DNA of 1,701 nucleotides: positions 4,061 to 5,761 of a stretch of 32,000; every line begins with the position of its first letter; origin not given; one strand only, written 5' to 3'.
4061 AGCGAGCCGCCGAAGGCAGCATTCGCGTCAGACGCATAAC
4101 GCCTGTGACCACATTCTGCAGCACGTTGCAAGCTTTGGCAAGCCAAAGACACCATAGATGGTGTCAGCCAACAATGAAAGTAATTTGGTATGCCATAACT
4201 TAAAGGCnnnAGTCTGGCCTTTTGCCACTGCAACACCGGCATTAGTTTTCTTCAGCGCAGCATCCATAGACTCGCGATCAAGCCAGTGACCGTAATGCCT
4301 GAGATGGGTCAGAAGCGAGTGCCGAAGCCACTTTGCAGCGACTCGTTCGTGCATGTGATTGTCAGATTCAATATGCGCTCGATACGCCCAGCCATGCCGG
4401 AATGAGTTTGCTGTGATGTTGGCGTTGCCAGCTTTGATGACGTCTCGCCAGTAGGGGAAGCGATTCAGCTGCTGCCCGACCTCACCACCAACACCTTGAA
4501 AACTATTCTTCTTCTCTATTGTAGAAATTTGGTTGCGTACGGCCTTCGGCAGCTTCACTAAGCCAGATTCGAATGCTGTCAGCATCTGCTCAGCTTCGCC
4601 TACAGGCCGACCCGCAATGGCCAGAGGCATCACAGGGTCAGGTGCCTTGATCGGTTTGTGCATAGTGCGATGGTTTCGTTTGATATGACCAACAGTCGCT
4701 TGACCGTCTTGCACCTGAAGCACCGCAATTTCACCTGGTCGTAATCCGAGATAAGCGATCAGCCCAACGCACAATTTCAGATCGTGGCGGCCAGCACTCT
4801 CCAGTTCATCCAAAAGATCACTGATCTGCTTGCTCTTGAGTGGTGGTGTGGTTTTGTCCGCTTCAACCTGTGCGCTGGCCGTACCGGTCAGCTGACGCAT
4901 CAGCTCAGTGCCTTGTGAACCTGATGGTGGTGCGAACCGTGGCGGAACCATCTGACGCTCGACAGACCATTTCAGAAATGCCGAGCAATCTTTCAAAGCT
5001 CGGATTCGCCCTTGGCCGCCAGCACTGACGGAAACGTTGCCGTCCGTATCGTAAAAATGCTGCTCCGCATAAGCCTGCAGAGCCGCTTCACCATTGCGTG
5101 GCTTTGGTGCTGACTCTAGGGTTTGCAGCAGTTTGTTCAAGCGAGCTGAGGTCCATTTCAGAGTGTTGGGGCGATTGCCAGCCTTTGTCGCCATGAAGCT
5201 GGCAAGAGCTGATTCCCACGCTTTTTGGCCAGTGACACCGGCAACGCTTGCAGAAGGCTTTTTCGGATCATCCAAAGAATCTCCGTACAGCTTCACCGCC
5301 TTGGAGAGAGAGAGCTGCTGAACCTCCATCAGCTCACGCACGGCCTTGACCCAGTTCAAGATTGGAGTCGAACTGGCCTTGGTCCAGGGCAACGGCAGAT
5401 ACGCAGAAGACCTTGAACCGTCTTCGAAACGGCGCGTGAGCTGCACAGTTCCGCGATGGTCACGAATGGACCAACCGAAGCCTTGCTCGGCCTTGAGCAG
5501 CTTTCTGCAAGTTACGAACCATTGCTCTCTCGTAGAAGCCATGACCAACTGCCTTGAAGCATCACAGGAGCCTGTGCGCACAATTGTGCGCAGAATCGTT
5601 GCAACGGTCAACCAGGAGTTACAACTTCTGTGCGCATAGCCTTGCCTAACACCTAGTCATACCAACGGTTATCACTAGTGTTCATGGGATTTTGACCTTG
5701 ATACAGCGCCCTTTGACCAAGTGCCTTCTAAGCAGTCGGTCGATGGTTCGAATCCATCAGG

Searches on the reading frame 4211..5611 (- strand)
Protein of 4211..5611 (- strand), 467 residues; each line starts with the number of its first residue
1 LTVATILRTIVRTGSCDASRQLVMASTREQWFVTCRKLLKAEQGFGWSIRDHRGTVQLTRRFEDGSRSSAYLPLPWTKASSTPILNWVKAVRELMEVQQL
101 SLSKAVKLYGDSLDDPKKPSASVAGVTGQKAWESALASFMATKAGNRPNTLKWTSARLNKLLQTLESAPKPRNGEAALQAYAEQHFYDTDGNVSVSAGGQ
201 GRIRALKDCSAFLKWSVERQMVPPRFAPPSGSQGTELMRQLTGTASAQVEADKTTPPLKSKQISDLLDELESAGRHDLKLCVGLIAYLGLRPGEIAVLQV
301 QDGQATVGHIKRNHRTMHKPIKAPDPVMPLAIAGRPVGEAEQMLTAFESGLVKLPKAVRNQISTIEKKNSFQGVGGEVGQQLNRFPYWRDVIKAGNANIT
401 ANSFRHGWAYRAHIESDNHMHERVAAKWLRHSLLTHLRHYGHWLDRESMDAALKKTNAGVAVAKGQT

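Call 29: search_protein_families(library=pfam, proteins=[window:4211-5611:-], max_evalue=0.01)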
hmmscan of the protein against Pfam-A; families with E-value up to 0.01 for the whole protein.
window:4211-5611:- (467 aa): 1 family
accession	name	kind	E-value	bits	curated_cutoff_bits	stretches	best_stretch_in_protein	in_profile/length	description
PF00589.27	Phage_integrase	-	0.00095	19.4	27.1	1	258-443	3-168/172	Phage integrase family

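Call 114: search_protein_families(library=ncbifam, proteins=[window:4211-5611:-], max_evalue=0.00001)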
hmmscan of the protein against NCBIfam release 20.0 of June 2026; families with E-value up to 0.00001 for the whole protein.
window:4211-5611:- (467 aa): 0 families
